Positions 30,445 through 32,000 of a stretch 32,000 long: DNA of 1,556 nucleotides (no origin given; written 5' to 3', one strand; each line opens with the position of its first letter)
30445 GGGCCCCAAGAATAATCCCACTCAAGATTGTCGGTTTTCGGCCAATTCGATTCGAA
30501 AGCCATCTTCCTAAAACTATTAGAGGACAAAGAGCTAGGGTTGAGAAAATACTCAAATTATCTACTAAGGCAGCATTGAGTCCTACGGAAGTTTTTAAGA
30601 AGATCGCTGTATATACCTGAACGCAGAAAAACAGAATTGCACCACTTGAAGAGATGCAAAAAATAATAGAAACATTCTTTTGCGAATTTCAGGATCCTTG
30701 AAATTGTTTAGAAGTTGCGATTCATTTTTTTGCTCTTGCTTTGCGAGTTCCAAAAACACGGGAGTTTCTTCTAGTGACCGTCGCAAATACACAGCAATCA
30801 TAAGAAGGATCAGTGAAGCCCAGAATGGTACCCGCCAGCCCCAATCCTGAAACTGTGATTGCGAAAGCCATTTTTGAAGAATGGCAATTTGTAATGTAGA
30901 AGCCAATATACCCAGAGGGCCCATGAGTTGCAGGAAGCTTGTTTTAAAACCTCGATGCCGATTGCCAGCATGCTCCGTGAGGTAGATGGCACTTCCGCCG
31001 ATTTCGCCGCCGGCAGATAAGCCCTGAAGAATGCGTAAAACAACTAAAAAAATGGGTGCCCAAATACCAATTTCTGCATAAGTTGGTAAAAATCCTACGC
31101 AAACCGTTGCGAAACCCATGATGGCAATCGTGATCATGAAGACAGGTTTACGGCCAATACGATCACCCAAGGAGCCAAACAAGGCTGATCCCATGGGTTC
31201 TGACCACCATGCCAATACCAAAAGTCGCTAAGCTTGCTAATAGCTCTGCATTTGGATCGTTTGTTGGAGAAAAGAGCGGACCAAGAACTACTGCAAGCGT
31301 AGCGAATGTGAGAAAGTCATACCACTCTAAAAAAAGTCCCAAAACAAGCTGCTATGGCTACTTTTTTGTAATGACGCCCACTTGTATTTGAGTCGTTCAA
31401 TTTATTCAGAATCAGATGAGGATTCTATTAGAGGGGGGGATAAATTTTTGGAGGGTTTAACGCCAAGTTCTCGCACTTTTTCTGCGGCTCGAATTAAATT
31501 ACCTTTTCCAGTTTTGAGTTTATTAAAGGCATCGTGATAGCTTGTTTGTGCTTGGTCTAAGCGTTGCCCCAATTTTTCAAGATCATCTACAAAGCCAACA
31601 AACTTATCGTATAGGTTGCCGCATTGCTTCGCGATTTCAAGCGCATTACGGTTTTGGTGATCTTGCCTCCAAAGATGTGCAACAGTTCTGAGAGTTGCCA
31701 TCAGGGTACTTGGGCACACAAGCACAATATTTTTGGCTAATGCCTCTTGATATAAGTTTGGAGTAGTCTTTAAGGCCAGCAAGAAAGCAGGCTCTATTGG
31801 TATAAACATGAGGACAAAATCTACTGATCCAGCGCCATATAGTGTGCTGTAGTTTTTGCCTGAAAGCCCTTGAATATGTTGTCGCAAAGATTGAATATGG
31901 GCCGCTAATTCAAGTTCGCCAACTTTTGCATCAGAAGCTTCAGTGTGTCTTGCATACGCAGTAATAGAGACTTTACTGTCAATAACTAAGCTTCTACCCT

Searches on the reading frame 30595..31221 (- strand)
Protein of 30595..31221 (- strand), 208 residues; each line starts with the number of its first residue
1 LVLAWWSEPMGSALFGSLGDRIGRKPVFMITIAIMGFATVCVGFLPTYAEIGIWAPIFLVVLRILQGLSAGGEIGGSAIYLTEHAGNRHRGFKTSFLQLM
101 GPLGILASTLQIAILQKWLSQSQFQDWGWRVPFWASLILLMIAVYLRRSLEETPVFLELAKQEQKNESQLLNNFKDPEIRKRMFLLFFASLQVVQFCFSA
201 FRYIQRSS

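Call 50: search_protein_families(library=pfam, proteins=[window:30595-31221:-], max_evalue=0.001)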
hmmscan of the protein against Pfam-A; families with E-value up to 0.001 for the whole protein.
window:30595-31221:- (208 aa): 3 families
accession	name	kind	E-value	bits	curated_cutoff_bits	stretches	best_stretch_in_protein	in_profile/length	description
PF00083.30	Sugar_tr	-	2e-24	86.7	22.3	1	9-177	60-217/452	Sugar (and other) transporter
PF07690.21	MFS_1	-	1.6e-20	73.8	33.4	1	10-196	47-219/347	Major Facilitator Superfamily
PF06609.19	TRI12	-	6.1e-05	22.1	23.2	1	14-163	97-229/599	Fungal trichothecene efflux pump (TRI12)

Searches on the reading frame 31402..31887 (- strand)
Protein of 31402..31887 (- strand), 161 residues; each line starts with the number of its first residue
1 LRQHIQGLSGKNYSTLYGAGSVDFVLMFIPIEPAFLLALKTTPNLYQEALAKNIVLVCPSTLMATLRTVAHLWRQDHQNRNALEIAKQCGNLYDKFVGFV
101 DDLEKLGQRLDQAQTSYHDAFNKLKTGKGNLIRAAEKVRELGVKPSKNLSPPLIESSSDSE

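Call 50: search_protein_families(library=pfam, proteins=[window:31402-31887:-], max_evalue=0.001)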
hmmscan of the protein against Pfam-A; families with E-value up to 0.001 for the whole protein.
window:31402-31887:- (161 aa): 1 family
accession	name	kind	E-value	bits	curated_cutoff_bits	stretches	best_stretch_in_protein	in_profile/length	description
PF02646.22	RmuC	-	5.5e-52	177.1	26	1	1-147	150-290/291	RmuC family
